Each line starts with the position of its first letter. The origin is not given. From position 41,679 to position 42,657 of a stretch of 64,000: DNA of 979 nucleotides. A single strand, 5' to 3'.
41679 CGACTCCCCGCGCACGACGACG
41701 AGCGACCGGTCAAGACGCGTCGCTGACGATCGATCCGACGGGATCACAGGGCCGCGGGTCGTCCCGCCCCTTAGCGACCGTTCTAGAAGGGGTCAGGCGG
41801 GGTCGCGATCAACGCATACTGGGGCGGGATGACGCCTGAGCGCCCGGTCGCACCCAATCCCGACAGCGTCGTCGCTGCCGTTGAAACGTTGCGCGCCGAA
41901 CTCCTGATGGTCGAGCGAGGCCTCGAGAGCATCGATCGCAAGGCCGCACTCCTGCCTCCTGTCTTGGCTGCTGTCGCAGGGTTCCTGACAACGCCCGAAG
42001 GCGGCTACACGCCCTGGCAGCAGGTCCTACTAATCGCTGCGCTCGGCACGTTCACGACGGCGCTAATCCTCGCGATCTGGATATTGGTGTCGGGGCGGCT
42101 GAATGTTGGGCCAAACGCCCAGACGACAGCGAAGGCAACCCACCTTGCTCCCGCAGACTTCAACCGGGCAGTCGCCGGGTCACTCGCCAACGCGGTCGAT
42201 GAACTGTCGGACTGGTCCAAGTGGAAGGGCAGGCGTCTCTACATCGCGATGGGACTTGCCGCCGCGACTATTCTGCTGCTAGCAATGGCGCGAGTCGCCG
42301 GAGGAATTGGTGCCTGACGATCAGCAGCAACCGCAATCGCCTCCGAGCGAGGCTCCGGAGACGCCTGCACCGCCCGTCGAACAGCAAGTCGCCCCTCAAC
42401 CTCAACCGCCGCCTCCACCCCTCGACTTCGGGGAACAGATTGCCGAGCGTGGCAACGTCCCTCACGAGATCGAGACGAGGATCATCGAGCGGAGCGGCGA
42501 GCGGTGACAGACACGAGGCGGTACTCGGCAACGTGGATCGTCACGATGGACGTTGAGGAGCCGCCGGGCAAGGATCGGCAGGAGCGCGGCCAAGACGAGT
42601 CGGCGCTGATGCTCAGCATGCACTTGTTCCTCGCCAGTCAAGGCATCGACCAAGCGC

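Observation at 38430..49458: ~11-kb lower-GC integrative element with integrase, XRE regulator and primase-helicase but no virion or conjugation genes: satellite-like island in a high-GC actinobacterial background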

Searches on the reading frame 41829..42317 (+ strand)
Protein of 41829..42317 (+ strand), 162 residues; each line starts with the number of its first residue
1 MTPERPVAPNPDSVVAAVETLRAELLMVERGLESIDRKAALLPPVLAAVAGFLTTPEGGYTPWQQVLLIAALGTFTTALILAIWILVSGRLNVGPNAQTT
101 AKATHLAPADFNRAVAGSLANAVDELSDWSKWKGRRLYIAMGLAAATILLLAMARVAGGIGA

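Call 9: search_protein_families(library=pfam, max_evalue=0.01, proteins=[window:41829-42317:+])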
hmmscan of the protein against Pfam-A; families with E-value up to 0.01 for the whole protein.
window:41829-42317:+ (162 aa): 0 families

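Call 13: search_protein_families(library=phrogs, max_evalue=0.01, proteins=[window:41829-42317:+])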
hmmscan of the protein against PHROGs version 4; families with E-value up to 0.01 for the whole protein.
window:41829-42317:+ (162 aa): 0 families

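Call 44: search_protein_families(library=padloc, max_evalue=0.01, proteins=[window:41829-42317:+])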
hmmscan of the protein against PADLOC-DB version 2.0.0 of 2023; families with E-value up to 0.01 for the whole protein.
window:41829-42317:+ (162 aa): 0 families

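Call 45: search_protein_families(library=ncbifam, max_evalue=0.01, proteins=[window:41829-42317:+])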
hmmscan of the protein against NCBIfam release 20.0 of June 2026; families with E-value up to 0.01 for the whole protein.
window:41829-42317:+ (162 aa): 0 families

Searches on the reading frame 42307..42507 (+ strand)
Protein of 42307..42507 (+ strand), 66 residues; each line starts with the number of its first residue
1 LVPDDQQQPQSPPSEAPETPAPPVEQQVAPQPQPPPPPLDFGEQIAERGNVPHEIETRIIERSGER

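Call 9: search_protein_families(library=pfam, max_evalue=0.01, proteins=[window:42307-42507:+])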
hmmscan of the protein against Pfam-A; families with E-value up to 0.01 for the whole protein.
window:42307-42507:+ (66 aa): 0 families

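Call 13: search_protein_families(library=phrogs, max_evalue=0.01, proteins=[window:42307-42507:+])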
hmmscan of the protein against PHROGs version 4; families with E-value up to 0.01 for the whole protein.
window:42307-42507:+ (66 aa): 0 families

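Call 44: search_protein_families(library=padloc, max_evalue=0.01, proteins=[window:42307-42507:+])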
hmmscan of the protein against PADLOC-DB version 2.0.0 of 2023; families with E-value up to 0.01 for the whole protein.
window:42307-42507:+ (66 aa): 0 families
